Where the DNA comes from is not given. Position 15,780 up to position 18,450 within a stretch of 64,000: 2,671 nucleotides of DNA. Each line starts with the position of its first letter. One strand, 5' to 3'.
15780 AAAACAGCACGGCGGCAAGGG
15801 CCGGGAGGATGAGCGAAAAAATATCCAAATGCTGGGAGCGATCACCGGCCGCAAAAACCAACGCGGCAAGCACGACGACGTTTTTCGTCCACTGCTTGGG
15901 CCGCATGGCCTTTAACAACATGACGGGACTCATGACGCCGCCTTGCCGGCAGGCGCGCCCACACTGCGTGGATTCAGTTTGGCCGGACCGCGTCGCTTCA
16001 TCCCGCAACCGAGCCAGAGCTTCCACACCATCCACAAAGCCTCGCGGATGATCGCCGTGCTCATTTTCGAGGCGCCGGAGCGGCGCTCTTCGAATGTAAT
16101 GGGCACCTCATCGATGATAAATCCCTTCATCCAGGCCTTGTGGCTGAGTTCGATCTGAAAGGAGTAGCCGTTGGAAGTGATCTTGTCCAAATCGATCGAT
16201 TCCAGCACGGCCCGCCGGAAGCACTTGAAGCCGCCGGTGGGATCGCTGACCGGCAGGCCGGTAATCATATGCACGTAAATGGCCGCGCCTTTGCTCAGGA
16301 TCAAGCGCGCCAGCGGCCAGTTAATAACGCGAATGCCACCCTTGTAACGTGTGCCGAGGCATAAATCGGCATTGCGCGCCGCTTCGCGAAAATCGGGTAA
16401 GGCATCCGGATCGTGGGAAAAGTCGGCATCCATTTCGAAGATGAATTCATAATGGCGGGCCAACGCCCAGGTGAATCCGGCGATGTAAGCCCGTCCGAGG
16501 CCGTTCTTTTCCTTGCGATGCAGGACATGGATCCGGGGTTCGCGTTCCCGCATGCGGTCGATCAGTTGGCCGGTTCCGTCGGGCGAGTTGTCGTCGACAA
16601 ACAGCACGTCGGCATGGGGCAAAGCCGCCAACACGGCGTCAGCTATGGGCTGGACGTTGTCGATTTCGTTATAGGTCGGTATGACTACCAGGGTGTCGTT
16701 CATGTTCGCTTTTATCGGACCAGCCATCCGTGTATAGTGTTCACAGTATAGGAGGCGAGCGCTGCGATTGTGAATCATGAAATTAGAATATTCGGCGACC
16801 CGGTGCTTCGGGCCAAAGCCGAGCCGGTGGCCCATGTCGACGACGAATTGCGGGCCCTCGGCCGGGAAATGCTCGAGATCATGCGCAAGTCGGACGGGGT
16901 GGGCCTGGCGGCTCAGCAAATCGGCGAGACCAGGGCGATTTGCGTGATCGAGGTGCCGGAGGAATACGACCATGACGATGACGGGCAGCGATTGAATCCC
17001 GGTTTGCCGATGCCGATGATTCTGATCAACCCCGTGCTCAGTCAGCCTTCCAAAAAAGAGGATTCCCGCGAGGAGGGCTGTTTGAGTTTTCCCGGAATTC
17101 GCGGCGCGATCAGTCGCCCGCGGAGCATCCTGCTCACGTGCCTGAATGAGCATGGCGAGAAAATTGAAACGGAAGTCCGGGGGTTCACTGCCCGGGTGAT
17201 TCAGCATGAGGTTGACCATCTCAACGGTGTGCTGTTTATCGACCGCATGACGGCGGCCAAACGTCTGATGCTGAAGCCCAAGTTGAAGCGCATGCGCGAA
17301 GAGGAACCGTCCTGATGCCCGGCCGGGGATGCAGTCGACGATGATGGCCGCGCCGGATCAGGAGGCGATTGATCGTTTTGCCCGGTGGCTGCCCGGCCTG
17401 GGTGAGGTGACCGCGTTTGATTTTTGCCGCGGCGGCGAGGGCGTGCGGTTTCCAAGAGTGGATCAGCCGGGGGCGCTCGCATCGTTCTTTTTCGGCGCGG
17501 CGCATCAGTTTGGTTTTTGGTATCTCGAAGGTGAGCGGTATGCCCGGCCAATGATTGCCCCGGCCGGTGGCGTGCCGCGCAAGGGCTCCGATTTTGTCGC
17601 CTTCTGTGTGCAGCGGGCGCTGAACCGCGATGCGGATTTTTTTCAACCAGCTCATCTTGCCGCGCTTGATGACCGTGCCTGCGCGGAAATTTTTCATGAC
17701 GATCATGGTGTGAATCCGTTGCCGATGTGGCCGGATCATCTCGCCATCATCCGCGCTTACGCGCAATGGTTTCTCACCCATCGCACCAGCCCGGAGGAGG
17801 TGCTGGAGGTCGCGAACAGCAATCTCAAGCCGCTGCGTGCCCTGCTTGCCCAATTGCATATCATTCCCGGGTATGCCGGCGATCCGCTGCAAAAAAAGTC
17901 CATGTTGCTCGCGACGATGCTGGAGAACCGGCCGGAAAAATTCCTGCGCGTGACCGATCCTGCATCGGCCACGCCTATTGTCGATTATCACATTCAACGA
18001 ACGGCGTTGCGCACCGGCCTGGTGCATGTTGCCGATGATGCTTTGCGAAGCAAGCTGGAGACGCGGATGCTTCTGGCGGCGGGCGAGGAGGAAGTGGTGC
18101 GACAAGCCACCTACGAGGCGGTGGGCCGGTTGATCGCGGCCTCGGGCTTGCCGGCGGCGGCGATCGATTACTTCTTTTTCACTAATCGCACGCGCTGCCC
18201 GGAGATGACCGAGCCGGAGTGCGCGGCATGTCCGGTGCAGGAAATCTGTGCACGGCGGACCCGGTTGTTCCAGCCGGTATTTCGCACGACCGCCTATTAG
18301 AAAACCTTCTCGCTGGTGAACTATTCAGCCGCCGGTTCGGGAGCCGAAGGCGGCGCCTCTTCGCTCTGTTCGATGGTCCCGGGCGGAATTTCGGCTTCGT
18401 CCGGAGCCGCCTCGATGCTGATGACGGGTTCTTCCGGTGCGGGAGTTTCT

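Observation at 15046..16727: Overlapping UbiA-family (DPPR-synthase-like) and GT2 polyprenol-P glycosyltransferase pair; a GT-C elsewhere in the window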

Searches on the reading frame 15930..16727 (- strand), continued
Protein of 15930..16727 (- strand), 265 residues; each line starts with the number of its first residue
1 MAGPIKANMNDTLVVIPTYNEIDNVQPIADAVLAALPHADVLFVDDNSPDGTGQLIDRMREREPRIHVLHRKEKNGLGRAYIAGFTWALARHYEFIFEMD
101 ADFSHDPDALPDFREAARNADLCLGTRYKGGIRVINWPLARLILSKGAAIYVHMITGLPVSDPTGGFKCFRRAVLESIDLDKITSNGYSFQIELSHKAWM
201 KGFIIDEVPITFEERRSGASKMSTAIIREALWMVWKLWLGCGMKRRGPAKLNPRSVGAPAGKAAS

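Call 36: find_encoding_contigs(protein=P0121, flank=10000, max_places=4)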
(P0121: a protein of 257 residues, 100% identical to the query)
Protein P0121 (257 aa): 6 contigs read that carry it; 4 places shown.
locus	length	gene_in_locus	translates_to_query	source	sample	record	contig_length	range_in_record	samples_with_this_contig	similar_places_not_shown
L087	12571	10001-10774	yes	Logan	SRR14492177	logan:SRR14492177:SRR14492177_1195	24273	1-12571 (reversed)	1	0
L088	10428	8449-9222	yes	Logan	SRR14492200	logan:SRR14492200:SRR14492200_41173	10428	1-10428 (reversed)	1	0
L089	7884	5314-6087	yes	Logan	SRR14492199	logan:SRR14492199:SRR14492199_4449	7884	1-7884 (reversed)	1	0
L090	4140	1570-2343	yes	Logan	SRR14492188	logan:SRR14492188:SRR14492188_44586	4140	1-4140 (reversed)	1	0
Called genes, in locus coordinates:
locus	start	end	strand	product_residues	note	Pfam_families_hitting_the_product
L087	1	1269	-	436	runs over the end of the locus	PF04413:Glycos_transf_N, PF00534:Glycos_transf_1 (faint)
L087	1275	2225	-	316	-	PF02899:Phage_int_SAM_1, PF00589:Phage_integrase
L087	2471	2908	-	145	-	PF01850:PIN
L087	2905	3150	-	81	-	-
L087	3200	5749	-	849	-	PF01751:Toprim, PF01131:Topoisom_bac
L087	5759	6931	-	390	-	PF14520:HHH_5, PF00633:HHH (faint), PF02481:DNA_processg_A, PF18306:LDcluster4 (faint), PF17782:WHD_DprA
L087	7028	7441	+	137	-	-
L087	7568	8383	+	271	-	-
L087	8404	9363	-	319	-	-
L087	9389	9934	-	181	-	PF01327:Pep_deformylase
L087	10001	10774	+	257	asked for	PF00535:Glycos_transf_2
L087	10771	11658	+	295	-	PF01040:UbiA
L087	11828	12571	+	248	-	?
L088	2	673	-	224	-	?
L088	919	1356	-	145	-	PF01850:PIN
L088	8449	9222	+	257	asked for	PF00535:Glycos_transf_2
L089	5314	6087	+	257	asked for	PF00535:Glycos_transf_2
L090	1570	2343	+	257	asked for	PF00535:Glycos_transf_2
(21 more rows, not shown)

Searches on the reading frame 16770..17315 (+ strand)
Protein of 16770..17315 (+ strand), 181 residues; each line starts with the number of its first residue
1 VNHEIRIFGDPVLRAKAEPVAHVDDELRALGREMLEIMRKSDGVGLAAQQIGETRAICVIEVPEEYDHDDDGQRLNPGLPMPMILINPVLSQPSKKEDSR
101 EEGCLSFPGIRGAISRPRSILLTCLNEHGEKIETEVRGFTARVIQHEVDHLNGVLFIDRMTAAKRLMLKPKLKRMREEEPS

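Call 7: search_protein_families(library=pfam, proteins=[window:16770-17315:+], max_evalue=0.0001)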
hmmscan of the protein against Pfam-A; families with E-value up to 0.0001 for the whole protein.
window:16770-17315:+ (181 aa): 1 family
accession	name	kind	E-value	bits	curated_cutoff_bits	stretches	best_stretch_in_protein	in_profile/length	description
PF01327.26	Pep_deformylase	-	1.5e-49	168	22.8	1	4-164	3-154/156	Polypeptide deformylase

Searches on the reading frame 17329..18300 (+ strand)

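Call 5: search_protein_families(library=pfam, proteins=[window:17329-18300:+], max_evalue=0.001)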
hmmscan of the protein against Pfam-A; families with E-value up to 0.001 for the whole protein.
window:17329-18300:+ (323 aa): 1 family
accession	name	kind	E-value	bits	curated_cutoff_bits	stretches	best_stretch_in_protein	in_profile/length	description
PF10343.14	Q_salvage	-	4.6e-05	23.6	25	1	85-257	44-223/285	Queuosine salvage protein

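Call 6: search_protein_families(library=ncbifam, proteins=[window:17329-18300:+], max_evalue=0.001)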
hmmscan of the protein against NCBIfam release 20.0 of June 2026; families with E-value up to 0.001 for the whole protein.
window:17329-18300:+ (323 aa): 0 families
